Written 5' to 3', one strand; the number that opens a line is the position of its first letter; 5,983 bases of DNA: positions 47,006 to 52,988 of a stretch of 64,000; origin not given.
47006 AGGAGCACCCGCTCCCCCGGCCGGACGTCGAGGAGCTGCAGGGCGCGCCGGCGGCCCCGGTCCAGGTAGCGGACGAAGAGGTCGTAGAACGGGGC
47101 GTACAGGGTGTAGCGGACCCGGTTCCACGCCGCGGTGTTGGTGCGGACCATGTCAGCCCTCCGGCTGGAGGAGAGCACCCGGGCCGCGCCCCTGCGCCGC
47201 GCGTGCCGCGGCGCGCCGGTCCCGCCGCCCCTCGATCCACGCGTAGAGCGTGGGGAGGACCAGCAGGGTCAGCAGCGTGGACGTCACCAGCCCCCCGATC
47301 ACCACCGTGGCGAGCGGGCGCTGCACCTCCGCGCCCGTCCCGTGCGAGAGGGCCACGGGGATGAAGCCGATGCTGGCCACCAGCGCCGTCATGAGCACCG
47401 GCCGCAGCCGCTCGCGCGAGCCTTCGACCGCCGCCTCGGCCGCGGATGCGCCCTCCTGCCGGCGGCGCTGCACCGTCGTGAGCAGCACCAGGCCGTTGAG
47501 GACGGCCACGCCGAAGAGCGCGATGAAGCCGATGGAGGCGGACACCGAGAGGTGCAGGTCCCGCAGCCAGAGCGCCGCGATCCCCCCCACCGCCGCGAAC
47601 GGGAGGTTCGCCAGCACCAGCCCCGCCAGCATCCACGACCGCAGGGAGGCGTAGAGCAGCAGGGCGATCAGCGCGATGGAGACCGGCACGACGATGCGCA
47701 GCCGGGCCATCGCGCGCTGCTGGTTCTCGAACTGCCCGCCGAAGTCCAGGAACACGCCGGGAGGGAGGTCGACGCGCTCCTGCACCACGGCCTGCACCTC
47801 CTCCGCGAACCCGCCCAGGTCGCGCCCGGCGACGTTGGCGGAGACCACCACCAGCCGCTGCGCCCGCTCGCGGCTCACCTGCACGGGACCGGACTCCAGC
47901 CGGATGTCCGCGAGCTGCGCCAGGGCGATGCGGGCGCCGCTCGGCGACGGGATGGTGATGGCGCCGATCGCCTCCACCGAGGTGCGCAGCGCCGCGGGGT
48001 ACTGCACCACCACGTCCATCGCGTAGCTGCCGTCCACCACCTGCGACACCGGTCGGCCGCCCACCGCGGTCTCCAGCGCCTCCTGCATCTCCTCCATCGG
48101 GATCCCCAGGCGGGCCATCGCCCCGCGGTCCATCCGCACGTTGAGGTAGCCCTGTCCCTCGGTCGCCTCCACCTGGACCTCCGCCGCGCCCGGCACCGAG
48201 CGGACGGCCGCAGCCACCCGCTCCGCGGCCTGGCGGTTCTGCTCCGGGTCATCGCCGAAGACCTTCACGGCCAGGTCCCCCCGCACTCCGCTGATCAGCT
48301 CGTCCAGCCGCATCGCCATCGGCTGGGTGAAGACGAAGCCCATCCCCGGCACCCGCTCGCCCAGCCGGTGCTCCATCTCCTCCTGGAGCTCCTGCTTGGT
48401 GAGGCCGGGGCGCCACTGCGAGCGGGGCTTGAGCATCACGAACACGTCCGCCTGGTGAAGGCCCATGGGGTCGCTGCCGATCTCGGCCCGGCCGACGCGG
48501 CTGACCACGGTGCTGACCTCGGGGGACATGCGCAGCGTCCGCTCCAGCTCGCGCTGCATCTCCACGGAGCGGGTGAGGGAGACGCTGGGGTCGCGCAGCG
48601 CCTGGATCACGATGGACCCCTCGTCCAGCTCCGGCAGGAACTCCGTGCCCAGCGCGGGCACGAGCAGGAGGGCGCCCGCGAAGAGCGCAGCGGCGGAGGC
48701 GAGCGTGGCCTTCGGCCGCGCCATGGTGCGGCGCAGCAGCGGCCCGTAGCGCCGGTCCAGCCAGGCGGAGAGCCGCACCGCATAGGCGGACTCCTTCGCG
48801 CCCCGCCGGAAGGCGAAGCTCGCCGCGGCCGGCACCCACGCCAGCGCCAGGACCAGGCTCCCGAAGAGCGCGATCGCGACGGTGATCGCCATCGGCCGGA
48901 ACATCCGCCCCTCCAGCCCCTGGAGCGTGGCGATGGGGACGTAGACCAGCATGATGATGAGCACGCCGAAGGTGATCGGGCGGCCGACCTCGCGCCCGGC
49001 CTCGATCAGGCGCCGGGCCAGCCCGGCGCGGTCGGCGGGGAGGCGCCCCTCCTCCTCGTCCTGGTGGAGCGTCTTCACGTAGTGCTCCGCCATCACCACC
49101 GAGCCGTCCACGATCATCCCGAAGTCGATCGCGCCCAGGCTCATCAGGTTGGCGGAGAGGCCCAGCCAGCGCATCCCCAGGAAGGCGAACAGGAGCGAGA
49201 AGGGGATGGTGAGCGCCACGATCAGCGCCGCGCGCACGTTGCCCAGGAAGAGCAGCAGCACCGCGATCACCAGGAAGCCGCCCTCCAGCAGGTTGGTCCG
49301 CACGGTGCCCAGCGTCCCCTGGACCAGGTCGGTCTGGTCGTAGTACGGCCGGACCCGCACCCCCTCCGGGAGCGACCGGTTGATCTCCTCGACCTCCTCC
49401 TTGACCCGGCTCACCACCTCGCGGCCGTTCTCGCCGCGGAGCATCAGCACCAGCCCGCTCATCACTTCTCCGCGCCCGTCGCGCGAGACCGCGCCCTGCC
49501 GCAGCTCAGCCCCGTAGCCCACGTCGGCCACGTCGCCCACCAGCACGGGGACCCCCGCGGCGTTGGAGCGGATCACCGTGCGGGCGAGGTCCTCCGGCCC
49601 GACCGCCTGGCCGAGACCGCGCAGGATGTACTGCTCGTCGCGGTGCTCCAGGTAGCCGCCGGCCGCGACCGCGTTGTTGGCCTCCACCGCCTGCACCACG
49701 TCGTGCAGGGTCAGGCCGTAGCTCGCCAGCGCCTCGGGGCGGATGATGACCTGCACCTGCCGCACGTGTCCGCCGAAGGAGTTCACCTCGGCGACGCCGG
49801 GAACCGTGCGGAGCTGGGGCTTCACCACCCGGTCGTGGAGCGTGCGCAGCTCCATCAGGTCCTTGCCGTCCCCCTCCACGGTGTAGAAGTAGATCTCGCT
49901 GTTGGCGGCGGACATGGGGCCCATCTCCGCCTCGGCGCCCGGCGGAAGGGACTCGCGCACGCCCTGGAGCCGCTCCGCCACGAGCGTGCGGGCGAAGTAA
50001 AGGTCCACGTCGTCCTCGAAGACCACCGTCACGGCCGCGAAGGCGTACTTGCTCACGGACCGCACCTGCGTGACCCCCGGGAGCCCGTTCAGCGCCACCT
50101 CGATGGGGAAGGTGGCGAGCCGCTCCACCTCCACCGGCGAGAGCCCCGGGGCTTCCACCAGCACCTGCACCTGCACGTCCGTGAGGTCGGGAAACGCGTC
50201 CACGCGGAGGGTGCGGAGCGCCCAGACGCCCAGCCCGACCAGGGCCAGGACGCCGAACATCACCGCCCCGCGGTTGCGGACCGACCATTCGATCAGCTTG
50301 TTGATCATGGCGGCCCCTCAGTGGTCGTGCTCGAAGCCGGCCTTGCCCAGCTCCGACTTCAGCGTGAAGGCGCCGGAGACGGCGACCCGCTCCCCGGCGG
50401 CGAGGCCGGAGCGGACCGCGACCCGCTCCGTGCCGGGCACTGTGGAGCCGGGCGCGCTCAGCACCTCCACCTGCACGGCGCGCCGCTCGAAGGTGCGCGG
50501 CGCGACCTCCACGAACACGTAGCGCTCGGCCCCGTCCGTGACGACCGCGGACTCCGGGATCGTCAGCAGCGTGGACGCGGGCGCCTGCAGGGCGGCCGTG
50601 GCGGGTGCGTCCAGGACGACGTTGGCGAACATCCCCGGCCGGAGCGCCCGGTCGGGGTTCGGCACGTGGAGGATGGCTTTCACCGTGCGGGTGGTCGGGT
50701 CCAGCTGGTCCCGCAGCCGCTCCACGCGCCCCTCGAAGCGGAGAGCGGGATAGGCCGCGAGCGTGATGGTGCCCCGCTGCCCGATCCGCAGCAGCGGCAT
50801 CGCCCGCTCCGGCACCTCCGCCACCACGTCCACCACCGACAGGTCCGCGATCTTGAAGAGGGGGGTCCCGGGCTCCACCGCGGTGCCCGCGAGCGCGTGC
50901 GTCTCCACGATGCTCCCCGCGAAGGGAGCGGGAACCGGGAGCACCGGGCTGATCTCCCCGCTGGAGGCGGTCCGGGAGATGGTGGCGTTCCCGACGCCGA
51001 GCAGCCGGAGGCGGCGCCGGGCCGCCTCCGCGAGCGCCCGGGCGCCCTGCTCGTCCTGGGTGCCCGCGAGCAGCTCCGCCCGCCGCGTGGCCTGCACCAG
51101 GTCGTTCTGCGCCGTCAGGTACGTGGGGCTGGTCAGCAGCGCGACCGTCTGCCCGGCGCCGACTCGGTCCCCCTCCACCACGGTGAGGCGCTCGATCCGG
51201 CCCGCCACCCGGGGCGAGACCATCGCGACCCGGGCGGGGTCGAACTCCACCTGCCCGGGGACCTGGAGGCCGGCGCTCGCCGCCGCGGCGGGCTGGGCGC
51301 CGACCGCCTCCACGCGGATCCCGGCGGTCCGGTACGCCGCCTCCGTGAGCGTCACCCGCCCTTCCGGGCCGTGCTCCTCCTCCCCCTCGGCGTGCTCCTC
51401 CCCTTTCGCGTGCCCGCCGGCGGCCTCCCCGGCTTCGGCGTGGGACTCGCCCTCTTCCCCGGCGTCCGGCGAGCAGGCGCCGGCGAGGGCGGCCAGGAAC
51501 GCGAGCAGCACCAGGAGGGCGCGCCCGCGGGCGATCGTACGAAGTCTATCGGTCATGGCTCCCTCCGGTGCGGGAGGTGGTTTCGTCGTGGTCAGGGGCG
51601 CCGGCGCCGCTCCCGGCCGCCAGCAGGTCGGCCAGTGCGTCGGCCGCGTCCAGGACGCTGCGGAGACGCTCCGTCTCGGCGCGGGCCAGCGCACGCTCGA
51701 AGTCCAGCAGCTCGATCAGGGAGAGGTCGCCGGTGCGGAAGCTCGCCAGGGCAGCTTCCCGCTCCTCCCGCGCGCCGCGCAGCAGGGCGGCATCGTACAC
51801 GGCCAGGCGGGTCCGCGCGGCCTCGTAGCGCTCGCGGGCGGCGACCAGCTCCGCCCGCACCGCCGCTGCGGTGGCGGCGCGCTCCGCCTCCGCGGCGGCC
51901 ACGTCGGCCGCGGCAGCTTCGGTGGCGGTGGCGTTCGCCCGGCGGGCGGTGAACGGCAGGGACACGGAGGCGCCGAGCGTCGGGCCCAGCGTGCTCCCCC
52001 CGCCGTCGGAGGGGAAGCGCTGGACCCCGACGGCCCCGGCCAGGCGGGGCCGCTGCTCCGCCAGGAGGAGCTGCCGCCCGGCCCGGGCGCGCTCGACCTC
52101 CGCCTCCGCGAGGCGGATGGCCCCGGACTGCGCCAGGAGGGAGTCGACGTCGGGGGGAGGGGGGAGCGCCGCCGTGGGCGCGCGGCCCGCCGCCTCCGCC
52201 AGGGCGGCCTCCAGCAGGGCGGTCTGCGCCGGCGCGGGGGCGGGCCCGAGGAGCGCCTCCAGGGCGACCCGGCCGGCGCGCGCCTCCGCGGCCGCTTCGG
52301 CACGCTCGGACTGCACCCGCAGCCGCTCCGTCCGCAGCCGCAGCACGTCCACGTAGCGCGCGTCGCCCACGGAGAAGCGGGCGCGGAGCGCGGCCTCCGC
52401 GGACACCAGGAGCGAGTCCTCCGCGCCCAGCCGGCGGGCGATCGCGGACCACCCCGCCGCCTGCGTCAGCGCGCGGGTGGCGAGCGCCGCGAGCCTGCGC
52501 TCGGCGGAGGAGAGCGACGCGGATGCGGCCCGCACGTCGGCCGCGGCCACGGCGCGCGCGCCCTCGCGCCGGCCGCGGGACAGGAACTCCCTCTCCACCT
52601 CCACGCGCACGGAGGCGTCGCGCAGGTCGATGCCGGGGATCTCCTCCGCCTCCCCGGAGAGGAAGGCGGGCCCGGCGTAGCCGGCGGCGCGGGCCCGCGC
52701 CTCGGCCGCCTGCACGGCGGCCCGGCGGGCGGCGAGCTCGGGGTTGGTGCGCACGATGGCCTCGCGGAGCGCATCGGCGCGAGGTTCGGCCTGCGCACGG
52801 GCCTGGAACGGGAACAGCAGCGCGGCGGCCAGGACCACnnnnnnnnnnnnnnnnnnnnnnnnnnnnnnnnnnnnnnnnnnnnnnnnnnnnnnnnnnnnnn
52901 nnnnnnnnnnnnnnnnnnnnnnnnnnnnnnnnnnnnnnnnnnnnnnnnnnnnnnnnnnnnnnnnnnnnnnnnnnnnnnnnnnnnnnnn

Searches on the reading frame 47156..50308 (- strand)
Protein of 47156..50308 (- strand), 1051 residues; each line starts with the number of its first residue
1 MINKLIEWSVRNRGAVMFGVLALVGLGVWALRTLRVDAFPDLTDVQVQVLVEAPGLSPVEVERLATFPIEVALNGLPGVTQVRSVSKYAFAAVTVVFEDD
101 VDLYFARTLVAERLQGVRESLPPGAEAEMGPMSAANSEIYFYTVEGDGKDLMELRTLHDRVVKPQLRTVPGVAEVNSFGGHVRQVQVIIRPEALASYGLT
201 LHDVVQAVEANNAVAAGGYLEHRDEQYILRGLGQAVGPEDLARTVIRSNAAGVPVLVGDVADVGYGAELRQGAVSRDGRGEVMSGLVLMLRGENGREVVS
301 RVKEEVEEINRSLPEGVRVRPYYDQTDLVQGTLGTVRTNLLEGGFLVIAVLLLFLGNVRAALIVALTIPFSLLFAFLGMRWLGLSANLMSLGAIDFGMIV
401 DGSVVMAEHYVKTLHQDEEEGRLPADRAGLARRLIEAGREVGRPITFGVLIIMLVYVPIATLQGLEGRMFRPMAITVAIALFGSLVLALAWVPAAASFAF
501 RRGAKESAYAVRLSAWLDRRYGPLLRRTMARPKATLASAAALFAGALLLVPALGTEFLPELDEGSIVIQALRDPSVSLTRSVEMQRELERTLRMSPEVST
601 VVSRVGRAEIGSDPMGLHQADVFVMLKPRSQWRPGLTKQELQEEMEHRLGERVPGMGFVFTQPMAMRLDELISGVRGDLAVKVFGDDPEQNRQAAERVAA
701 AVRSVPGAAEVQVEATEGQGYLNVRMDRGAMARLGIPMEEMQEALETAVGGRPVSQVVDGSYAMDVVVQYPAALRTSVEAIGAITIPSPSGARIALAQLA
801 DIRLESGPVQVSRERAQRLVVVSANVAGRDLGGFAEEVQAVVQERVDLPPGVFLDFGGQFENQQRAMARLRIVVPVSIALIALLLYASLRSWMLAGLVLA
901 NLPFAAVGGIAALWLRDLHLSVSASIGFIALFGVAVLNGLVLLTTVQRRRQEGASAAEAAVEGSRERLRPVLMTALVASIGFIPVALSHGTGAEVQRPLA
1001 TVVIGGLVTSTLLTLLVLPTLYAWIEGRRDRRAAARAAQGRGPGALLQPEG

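Call 102: search_protein_families(library=pfam, max_evalue=0.0001, proteins=[window:47156-50308:-])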
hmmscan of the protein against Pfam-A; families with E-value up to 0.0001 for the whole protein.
window:47156-50308:- (1051 aa): 2 families
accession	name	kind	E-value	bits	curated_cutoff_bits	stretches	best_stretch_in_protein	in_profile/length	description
PF00873.25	ACR_tran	-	6.3e-291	968.1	28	1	6-1025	2-1020/1021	AcrB/AcrD/AcrF family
PF03176.21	MMPL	-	3.8e-08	33.1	20.5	0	814-1031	85-307/333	MMPL family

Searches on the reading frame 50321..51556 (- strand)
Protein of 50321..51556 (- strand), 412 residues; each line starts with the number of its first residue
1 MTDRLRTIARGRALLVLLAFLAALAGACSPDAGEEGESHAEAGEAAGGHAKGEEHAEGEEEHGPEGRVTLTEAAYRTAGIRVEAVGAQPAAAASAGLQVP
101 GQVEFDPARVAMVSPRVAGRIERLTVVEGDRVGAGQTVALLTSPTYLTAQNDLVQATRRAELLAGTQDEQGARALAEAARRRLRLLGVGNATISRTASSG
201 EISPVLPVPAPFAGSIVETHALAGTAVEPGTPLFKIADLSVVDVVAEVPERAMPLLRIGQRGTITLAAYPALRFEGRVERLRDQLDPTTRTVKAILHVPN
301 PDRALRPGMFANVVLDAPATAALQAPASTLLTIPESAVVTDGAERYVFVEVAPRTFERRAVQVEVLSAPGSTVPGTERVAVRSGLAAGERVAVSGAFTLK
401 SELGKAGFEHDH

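Call 102: search_protein_families(library=pfam, max_evalue=0.0001, proteins=[window:50321-51556:-])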
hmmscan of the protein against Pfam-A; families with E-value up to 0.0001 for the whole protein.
window:50321-51556:- (412 aa): 4 families
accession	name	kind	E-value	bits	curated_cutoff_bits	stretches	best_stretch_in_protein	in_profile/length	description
PF16576.10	HlyD_D23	-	3.1e-57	193.8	30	1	96-311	5-214/214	Barrel-sandwich domain of CusB or HlyD membrane-fusion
PF13437.12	HlyD_3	-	5.7e-18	66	22.2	1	209-308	3-106/106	HlyD family secretion protein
PF00364.28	Biotin_lipoyl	-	5.3e-06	26.6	22.1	0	207-236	44-73/73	Biotin-requiring enzyme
PF13533.13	Biotin_lipoyl_2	-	9.3e-05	22.6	29.8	0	113-136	3-26/32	Biotin-lipoyl like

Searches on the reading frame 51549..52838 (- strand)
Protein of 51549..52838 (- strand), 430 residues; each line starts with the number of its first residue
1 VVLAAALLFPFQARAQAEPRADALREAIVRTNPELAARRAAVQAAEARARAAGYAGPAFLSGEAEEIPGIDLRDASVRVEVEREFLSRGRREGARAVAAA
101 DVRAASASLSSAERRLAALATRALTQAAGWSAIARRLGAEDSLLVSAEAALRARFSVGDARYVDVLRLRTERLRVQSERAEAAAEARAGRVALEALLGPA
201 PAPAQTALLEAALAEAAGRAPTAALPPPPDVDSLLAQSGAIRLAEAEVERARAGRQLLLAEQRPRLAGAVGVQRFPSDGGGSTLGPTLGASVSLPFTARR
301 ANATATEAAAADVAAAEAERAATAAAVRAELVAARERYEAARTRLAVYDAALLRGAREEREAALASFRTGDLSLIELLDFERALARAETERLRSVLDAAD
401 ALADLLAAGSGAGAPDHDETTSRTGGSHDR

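Call 102: search_protein_families(library=pfam, max_evalue=0.0001, proteins=[window:51549-52838:-])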
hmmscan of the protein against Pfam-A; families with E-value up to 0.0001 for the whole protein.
window:51549-52838:- (430 aa): 1 family
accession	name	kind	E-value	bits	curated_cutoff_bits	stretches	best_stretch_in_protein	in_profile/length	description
PF02321.23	OEP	-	3e-22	79.8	22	2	232-407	6-184/187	Outer membrane efflux protein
